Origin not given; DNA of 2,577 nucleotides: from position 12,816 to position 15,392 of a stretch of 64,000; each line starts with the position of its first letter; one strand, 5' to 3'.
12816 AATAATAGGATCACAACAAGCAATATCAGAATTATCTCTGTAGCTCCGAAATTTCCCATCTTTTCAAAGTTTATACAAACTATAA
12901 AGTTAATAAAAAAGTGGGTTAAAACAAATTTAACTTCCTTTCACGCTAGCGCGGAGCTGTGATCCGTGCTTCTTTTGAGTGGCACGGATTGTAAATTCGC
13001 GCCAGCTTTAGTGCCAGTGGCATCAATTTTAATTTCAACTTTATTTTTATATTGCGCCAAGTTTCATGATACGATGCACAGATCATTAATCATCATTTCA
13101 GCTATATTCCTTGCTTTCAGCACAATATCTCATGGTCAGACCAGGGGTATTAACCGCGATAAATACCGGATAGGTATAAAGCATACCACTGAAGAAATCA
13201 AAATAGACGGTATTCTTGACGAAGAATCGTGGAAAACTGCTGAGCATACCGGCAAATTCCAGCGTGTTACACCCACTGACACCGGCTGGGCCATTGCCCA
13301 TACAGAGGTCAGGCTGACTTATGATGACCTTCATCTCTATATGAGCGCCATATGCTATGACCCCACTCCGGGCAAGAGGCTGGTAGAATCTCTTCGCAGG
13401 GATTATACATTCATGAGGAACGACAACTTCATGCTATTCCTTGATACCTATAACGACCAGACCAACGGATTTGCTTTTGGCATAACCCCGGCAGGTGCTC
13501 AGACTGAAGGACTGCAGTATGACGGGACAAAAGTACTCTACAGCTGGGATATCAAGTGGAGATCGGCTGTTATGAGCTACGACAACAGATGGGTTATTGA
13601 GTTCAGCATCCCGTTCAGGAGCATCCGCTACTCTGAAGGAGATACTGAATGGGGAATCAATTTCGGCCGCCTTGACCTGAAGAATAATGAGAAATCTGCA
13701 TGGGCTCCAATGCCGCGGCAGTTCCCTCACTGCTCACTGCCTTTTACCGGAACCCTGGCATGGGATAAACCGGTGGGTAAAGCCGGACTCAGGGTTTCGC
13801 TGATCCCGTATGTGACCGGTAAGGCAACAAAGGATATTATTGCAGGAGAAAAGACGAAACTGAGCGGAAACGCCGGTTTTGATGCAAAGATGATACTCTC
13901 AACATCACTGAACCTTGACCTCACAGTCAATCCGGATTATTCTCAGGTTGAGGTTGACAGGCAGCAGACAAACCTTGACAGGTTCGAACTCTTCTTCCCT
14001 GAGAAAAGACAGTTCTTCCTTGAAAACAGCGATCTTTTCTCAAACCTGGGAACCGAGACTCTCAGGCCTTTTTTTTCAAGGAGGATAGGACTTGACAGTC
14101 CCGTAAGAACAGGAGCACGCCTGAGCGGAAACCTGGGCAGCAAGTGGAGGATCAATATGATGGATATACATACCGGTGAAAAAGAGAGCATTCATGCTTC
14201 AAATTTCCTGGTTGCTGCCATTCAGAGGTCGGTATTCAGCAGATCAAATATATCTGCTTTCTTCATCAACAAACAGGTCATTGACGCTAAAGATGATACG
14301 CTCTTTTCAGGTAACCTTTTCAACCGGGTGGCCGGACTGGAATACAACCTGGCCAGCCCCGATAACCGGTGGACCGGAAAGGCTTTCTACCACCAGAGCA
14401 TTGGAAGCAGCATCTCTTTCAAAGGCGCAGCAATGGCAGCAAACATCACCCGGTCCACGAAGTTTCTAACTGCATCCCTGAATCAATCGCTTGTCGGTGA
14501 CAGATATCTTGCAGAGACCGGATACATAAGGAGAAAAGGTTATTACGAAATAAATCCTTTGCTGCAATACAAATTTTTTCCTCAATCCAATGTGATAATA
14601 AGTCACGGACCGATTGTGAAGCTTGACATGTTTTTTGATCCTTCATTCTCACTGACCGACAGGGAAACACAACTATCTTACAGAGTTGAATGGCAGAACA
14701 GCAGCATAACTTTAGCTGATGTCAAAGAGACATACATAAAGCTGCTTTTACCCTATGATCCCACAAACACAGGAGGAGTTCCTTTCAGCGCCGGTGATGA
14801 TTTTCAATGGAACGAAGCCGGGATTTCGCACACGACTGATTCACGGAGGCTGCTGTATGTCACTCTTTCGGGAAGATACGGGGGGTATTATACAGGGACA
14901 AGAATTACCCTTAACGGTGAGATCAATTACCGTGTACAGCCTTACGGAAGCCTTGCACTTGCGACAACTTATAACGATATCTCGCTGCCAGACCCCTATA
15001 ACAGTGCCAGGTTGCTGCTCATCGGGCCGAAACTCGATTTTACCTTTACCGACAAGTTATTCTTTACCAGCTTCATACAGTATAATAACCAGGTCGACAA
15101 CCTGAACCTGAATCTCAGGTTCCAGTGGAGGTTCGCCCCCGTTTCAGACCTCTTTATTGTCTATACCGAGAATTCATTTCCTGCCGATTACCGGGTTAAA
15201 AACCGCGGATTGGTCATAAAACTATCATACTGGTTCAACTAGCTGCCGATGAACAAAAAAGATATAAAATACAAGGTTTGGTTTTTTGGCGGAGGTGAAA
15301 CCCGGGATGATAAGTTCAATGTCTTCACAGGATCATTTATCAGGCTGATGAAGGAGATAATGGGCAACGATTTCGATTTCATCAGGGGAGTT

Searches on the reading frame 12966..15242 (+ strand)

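Call 48: search_protein_families(library=pfam, proteins=[window:12966-15242:+], max_evalue=0.00001)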
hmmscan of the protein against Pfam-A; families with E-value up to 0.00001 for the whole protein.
window:12966-15242:+ (758 aa): 1 family
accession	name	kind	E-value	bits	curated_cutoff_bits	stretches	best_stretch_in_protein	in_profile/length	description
PF19313.5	DUF5916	-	7.9e-26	91.3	22.6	1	275-377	3-97/572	Domain of unknown function (DUF5916)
